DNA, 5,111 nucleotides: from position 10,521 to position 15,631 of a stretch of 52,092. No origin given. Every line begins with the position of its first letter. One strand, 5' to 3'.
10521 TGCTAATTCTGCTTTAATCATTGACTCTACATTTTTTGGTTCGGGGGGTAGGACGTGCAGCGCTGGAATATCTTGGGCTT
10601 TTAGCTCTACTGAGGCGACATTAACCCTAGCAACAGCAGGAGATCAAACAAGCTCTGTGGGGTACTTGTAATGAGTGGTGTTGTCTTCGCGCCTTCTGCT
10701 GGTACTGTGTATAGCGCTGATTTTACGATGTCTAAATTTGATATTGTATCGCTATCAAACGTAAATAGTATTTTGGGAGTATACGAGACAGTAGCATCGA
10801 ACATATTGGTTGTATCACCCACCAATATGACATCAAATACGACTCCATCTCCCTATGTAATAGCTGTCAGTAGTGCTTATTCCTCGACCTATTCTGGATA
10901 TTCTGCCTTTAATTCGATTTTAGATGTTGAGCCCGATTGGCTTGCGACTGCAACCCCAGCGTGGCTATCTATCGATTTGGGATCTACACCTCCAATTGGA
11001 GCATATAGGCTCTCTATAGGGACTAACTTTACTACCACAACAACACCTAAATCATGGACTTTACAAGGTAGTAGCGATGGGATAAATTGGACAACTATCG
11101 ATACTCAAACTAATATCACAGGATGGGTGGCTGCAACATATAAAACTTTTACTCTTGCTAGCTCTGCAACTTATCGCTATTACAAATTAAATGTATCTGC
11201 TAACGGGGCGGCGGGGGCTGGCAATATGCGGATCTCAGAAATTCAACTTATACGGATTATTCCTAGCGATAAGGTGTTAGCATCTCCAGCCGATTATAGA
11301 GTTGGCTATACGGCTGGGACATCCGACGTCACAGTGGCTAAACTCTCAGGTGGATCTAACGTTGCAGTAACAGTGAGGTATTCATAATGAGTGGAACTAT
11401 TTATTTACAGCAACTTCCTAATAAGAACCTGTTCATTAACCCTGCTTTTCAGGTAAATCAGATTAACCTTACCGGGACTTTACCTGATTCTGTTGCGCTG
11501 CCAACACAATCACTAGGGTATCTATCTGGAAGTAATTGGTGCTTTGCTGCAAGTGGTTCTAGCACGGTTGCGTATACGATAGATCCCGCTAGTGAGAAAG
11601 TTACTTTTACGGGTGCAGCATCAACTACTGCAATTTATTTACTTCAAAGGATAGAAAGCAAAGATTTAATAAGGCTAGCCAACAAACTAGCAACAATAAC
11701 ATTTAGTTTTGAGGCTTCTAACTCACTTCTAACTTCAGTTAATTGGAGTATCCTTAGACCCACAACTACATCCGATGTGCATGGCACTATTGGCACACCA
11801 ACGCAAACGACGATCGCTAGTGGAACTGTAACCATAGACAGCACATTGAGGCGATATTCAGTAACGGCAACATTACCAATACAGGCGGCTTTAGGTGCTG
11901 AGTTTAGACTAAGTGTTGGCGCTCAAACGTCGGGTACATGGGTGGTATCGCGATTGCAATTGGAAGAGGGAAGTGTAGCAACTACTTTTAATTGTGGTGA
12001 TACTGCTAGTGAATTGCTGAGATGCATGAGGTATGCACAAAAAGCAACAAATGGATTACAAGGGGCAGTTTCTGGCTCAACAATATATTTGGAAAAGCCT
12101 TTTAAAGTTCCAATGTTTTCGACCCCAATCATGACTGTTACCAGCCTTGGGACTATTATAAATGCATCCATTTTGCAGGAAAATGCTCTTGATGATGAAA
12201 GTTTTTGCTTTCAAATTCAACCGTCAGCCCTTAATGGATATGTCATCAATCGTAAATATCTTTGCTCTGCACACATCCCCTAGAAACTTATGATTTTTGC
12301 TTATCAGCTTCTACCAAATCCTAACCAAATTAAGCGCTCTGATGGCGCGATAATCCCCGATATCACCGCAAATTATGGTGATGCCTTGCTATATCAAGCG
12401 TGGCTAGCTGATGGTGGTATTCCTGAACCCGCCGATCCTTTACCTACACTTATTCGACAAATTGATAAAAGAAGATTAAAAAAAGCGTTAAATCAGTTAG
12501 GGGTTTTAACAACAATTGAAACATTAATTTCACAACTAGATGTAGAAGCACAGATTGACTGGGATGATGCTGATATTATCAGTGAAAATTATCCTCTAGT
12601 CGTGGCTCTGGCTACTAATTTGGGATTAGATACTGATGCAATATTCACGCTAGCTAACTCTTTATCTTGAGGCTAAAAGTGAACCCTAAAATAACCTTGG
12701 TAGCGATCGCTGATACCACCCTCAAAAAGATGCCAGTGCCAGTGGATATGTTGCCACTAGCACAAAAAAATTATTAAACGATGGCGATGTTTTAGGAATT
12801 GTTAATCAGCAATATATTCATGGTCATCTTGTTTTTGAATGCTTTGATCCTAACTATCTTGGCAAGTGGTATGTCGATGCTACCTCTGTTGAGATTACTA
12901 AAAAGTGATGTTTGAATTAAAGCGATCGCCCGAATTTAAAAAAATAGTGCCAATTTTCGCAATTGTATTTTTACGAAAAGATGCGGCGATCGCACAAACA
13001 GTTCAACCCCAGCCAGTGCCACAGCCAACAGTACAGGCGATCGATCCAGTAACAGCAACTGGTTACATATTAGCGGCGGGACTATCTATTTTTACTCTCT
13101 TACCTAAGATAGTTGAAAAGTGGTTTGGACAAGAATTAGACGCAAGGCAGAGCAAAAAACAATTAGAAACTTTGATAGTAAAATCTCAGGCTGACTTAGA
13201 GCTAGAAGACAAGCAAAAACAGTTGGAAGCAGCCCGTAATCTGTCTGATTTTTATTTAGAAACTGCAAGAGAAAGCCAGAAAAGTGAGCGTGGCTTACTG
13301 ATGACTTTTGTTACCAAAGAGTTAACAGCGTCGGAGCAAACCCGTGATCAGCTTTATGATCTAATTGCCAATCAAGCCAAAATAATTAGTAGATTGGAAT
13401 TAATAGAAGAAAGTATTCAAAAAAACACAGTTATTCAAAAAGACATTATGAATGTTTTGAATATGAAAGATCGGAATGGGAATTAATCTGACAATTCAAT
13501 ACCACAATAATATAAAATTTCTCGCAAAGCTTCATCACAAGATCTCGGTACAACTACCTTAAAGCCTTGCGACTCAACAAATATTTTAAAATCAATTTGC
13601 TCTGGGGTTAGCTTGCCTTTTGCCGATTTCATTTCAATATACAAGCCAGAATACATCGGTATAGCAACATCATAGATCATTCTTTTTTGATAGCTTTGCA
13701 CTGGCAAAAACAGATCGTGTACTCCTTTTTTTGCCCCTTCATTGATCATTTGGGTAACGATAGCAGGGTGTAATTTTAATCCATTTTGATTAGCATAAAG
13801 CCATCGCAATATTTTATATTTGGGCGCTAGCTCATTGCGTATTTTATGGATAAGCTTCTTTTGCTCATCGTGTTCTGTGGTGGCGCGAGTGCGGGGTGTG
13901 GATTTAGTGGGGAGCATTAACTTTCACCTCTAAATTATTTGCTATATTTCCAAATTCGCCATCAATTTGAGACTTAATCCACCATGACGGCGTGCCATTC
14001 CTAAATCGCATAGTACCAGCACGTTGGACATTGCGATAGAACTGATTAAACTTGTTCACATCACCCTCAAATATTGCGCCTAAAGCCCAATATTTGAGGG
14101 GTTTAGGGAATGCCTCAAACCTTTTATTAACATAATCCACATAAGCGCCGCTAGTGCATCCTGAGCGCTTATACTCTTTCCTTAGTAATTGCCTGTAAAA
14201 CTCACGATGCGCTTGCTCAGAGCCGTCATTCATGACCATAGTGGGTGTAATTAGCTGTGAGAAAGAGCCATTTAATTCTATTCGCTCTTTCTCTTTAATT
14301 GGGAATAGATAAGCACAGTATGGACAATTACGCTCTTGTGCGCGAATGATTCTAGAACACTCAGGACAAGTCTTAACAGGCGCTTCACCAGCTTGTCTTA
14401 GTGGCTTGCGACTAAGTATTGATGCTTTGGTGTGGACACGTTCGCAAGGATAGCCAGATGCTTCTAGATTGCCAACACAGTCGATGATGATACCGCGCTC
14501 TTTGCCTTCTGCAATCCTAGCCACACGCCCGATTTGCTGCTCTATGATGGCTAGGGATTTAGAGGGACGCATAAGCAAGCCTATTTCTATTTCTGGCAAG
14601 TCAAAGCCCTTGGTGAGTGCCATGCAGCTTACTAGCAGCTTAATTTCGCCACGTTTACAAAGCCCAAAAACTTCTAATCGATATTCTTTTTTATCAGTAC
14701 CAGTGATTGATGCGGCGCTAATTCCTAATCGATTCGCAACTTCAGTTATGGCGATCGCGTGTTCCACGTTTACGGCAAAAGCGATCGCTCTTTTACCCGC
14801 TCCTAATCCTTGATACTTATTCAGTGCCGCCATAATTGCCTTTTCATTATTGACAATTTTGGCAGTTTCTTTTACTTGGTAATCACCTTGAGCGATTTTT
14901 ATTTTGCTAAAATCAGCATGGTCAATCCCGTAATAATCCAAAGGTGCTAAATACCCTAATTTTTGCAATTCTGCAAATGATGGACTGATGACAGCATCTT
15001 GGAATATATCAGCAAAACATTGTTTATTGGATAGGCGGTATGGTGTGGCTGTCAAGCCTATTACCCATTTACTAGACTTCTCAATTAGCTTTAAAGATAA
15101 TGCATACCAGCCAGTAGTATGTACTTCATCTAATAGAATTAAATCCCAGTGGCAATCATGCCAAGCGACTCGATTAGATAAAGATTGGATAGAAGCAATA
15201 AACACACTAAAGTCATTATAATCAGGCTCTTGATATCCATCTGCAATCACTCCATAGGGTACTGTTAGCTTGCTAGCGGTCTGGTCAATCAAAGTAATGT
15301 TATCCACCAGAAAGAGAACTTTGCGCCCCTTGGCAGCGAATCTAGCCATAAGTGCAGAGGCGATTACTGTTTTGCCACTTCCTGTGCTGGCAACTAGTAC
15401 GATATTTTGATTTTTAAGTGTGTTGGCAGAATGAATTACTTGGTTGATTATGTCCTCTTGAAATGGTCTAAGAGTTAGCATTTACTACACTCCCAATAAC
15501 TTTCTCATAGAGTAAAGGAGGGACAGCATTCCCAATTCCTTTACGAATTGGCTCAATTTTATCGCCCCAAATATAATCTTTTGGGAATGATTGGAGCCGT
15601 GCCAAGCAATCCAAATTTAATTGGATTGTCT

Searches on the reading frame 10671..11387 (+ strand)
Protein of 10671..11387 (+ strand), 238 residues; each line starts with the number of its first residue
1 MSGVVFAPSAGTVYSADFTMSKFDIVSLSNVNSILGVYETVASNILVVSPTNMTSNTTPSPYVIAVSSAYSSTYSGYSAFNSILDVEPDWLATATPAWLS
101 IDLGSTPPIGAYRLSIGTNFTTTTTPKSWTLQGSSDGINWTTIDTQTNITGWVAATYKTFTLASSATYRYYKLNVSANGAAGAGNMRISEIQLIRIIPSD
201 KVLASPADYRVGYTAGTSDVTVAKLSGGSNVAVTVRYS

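Call 79: search_protein_families(library=pfam, proteins=[window:10671-11387:+], max_evalue=0.01)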
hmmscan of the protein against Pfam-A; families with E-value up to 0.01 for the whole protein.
window:10671-11387:+ (238 aa): 2 families
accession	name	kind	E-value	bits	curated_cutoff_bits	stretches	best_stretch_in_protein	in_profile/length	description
PF22633.2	F5_F8_type_C_2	-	8.3e-11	42.8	27.8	1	93-172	16-90/91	NedA-like, galactose-binding domain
PF00754.31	F5_F8_type_C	-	7.4e-10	39.5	28.2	1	66-180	4-118/127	F5/8 type C domain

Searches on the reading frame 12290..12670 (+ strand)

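Call 46: search_protein_families(library=phrogs, proteins=[window:12290-12670:+], max_evalue=0.001)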
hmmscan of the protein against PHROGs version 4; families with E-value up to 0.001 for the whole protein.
window:12290-12670:+ (126 aa): 3 families
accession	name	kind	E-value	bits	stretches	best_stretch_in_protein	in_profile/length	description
phrog_6034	-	unknown function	2.1e-06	28.6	1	16-125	37-164/164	-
phrog_14311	-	unknown function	2.9e-05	25.1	1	55-118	61-130/140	-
phrog_20370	-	unknown function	0.00053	20.9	1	5-95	3-90/148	-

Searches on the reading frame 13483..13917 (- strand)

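Call 46: search_protein_families(library=phrogs, proteins=[window:13483-13917:-], max_evalue=0.001)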
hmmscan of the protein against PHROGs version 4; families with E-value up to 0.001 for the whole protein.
window:13483-13917:- (144 aa): 4 families
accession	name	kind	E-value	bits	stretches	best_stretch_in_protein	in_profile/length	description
phrog_824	-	unknown function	8.1e-28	99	1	7-140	58-177/265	-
phrog_5702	-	DNA, RNA and nucleotide metabolism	6.4e-14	52.7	1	89-137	19-66/70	Holliday junction resolvase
phrog_2363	-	unknown function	1.2e-08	35.9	1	13-140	59-173/192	-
phrog_93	-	DNA, RNA and nucleotide metabolism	1.6e-05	24.7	1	9-137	348-441/613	endonuclease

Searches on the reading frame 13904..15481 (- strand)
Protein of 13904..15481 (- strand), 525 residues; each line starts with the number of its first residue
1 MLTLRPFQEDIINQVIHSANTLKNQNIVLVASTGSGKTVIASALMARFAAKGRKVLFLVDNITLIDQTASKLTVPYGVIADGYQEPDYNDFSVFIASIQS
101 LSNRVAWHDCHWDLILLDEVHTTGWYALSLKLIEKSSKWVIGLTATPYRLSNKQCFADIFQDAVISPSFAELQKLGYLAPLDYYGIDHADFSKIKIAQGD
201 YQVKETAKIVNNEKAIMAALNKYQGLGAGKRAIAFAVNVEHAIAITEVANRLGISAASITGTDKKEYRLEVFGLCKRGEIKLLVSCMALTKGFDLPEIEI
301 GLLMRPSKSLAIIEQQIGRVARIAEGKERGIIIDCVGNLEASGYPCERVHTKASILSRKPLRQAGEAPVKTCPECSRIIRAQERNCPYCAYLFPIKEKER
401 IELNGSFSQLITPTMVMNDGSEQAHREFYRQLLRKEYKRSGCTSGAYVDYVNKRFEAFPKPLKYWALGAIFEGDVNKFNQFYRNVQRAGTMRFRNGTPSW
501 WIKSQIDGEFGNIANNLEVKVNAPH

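Call 5: search_protein_families(library=pfam, proteins=[window:13904-15481:-], max_evalue=0.01)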
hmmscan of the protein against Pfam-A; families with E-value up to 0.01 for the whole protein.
window:13904-15481:- (525 aa): 12 families
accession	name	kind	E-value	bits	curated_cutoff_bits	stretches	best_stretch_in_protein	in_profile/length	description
PF04851.21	ResIII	-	9.4e-22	78.1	22.5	1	2-149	2-164/164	Type III restriction enzyme, res subunit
PF00271.37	Helicase_C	-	1.3e-11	45.2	23.5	1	227-323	13-109/110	Helicase conserved C-terminal domain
PF00270.35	DEAD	-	3e-07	30.8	26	1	6-124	2-130/167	DEAD/DEAH box helicase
PF20720.3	nSTAND3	-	6.1e-05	23.2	27.2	1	22-69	14-61/155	Novel STAND NTPase 3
PF10571.15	UPF0547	-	0.00012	22.5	29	1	370-393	1-24/26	Uncharacterised protein family UPF0547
PF01695.23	IstB_IS21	-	0.00021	21.3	24.1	1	15-58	83-126/238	IstB-like ATP binding protein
PF18766.7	SWI2_SNF2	-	0.00052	20.2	26.7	1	12-184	6-191/221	SWI2/SNF2 ATPase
PF09848.15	SLFN-g3_helicase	-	0.0029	17.4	24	1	32-121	9-89/354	Schlafen group 3, DNA/RNA helicase domain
PF25199.1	nSTAND_NTPase5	-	0.0041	17.4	34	1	8-69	25-87/145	Novel STAND NTPase 5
PF01656.29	CbiA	-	0.0053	17.2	25.4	1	32-57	7-32/125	CobQ/CobB/MinD/ParA nucleotide binding domain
PF13401.12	AAA_22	-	0.0082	16.9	27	0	25-122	6-95/130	AAA domain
PF12773.13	DZR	-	0.0085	16.7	27.3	0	369-389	24-44/45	Double zinc ribbon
